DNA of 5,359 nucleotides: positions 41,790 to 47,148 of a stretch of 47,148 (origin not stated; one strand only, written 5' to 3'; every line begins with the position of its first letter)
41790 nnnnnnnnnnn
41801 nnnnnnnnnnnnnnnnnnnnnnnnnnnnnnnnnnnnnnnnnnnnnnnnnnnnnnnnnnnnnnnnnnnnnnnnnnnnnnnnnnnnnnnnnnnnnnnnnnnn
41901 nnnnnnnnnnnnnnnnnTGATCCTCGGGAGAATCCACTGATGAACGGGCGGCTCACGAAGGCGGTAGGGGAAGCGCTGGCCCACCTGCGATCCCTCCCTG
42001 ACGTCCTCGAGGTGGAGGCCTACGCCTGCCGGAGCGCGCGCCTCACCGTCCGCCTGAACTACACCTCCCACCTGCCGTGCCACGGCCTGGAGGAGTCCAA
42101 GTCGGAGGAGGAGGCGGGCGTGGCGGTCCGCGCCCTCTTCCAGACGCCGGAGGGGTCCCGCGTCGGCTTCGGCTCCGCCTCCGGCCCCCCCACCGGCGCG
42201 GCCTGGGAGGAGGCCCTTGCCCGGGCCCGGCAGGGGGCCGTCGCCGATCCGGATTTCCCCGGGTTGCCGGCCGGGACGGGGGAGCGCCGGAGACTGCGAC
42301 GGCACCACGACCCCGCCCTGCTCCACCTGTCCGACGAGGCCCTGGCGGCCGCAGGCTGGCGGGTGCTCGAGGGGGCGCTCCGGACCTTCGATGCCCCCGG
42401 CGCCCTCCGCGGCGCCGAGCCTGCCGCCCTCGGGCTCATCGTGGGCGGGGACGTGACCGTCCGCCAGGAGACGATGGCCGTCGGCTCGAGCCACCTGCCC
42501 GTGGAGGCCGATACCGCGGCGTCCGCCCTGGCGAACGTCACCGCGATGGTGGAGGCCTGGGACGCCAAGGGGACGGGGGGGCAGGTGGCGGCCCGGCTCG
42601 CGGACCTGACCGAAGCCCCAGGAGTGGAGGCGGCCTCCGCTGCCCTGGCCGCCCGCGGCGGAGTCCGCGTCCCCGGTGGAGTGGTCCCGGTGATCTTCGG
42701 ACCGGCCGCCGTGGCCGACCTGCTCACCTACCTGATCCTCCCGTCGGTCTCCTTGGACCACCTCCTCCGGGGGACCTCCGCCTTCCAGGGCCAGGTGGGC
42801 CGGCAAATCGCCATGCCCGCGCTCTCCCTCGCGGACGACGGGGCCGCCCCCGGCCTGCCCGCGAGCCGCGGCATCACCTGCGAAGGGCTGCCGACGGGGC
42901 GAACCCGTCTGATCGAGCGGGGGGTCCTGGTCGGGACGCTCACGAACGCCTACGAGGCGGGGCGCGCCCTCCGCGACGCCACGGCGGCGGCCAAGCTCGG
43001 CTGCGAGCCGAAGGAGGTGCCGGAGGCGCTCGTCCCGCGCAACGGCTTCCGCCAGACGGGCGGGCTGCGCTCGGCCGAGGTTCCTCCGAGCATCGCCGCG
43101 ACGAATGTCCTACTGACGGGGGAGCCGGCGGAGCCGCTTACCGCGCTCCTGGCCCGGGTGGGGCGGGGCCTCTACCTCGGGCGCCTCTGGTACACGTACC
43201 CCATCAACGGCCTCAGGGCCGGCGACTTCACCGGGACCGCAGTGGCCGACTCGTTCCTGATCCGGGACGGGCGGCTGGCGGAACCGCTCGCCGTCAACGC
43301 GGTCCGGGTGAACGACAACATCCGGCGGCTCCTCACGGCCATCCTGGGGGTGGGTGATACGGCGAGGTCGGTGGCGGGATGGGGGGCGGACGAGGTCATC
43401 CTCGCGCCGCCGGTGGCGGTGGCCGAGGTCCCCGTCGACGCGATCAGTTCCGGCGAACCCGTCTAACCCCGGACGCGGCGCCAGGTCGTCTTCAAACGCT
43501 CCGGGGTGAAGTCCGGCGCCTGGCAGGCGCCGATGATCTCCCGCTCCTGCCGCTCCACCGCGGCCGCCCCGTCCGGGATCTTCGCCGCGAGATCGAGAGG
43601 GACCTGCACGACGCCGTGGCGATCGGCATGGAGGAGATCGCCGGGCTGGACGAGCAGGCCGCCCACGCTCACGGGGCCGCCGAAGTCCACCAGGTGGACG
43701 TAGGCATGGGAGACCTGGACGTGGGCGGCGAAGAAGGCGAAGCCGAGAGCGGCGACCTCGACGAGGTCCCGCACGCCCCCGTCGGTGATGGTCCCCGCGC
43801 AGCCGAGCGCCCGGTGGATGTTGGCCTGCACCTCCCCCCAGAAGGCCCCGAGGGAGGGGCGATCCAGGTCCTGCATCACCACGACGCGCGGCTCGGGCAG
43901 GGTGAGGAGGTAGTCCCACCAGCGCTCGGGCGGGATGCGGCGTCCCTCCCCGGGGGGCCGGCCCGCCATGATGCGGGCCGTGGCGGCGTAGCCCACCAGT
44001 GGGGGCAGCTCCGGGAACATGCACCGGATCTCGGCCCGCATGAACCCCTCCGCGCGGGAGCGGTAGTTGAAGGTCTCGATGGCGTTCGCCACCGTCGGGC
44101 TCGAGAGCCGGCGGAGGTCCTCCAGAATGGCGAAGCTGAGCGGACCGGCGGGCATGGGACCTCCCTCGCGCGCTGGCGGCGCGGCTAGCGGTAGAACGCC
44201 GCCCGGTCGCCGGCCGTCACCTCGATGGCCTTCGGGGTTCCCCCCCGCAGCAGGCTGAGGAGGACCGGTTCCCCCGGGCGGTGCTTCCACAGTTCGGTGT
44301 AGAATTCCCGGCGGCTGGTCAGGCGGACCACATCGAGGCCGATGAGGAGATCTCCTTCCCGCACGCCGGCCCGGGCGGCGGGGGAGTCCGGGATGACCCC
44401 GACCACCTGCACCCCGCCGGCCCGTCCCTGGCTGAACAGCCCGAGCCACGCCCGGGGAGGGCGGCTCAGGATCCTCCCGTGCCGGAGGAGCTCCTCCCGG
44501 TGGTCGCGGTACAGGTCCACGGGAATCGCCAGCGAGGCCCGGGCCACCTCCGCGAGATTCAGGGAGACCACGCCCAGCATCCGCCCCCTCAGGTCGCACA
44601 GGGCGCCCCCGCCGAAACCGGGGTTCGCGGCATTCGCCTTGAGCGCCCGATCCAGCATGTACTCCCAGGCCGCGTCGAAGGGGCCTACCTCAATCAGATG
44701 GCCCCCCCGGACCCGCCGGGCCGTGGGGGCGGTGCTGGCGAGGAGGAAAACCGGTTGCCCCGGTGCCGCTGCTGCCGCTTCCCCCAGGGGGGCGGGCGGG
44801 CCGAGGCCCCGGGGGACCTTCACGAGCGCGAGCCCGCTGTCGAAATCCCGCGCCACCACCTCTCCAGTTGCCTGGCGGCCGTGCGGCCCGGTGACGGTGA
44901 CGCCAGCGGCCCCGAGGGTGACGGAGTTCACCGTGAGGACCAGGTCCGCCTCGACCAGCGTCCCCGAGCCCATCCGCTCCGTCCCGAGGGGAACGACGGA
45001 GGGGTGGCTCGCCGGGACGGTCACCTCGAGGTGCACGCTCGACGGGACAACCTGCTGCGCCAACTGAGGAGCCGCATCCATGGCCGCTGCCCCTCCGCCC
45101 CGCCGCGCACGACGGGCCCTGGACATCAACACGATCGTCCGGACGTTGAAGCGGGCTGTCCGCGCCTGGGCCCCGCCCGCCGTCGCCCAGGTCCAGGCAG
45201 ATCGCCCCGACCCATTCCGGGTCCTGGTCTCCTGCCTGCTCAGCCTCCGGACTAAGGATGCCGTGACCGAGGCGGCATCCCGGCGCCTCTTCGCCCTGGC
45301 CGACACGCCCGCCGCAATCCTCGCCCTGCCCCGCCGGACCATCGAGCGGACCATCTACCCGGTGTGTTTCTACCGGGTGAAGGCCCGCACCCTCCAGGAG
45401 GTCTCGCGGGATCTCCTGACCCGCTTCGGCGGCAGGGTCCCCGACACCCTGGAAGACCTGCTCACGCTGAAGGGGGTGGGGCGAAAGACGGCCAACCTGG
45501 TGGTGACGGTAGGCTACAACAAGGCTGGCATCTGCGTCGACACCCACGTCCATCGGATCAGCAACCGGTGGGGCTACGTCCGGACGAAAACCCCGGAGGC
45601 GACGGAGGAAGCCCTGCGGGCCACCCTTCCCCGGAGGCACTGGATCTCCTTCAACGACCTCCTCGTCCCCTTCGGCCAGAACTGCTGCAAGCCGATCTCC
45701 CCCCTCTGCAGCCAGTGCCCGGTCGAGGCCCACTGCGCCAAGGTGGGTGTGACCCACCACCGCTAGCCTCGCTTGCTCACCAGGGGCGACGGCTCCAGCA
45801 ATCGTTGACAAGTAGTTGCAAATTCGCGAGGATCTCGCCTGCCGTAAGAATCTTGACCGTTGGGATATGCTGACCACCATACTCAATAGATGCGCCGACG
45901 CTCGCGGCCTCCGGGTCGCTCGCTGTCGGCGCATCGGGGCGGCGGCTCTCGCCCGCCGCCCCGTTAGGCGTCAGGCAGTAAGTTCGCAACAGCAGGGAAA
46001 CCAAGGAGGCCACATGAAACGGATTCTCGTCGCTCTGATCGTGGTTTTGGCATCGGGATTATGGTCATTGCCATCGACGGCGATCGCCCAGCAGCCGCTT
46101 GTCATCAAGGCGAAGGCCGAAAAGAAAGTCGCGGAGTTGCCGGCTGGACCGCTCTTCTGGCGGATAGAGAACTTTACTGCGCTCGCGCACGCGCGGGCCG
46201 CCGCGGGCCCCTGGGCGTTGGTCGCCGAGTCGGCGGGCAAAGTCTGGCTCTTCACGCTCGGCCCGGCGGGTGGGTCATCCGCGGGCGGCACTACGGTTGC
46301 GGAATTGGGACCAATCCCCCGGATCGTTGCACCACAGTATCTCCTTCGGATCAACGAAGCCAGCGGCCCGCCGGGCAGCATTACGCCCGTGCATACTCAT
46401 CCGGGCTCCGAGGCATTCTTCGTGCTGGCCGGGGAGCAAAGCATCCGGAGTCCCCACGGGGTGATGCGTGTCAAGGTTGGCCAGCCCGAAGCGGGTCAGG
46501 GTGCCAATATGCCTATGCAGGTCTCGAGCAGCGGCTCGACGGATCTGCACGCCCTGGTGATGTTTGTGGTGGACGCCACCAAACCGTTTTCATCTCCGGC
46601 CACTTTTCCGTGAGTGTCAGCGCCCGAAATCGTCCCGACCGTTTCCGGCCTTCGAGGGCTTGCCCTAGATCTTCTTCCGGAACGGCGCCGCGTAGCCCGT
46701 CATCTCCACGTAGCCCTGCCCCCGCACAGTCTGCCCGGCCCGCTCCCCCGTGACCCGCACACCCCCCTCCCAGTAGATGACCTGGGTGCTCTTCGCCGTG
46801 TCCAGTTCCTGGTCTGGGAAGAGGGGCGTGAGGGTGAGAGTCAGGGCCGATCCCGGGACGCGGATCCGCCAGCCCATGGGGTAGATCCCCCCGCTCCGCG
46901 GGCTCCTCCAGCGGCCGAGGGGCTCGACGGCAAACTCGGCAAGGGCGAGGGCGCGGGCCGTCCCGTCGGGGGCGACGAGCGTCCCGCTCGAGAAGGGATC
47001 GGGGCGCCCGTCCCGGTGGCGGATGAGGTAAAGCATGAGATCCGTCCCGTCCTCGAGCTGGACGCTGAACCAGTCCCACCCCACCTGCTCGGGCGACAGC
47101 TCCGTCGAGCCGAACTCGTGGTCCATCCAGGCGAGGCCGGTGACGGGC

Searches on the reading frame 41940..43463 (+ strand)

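Call 74: search_protein_families(library=pfam, proteins=[window:41940-43463:+], max_evalue=1e-7)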
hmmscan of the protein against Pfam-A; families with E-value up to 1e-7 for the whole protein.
window:41940-43463:+ (508 aa): 1 family
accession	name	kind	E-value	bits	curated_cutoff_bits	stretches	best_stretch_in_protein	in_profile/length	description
PF19289.4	PmbA_TldD_3rd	-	1.1e-35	123.3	22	1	247-497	2-216/220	PmbA/TldA metallopeptidase C-terminal domain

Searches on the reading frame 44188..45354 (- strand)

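Call 74: search_protein_families(library=pfam, proteins=[window:44188-45354:-], max_evalue=1e-7)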
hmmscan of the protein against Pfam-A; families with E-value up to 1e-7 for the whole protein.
window:44188-45354:- (389 aa): 2 families
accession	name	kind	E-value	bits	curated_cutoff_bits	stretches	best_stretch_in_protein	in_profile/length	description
PF13365.12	Trypsin_2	-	8.6e-16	59.4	27.6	1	129-262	1-144/144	Trypsin-like peptidase domain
PF13180.12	PDZ_2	-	7.9e-12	45.7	27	1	307-380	6-79/80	PDZ domain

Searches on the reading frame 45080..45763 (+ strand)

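Call 74: search_protein_families(library=pfam, proteins=[window:45080-45763:+], max_evalue=1e-7)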
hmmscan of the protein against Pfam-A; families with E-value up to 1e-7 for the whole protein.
window:45080-45763:+ (228 aa): 2 families
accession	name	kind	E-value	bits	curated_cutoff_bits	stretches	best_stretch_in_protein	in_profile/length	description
PF00730.31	HhH-GPD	-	2.7e-21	76.4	26.2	1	50-183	1-106/108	HhH-GPD superfamily base excision DNA repair protein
PF00633.29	HHH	-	3.1e-08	33.5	24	1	115-142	1-28/30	Helix-hairpin-helix motif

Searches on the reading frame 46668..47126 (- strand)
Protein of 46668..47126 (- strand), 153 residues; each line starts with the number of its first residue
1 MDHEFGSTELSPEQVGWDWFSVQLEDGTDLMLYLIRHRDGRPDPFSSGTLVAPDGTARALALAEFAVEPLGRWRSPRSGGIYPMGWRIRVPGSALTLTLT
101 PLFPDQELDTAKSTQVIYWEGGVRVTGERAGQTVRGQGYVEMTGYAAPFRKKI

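Call 74: search_protein_families(library=pfam, proteins=[window:46668-47126:-], max_evalue=1e-7)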
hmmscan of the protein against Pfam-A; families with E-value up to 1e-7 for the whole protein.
window:46668-47126:- (153 aa): 1 family
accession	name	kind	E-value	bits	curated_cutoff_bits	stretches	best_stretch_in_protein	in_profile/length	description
PF17186.10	Lipocalin_9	-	1e-46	158.7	26.2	1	10-145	1-131/131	Lipocalin-like domain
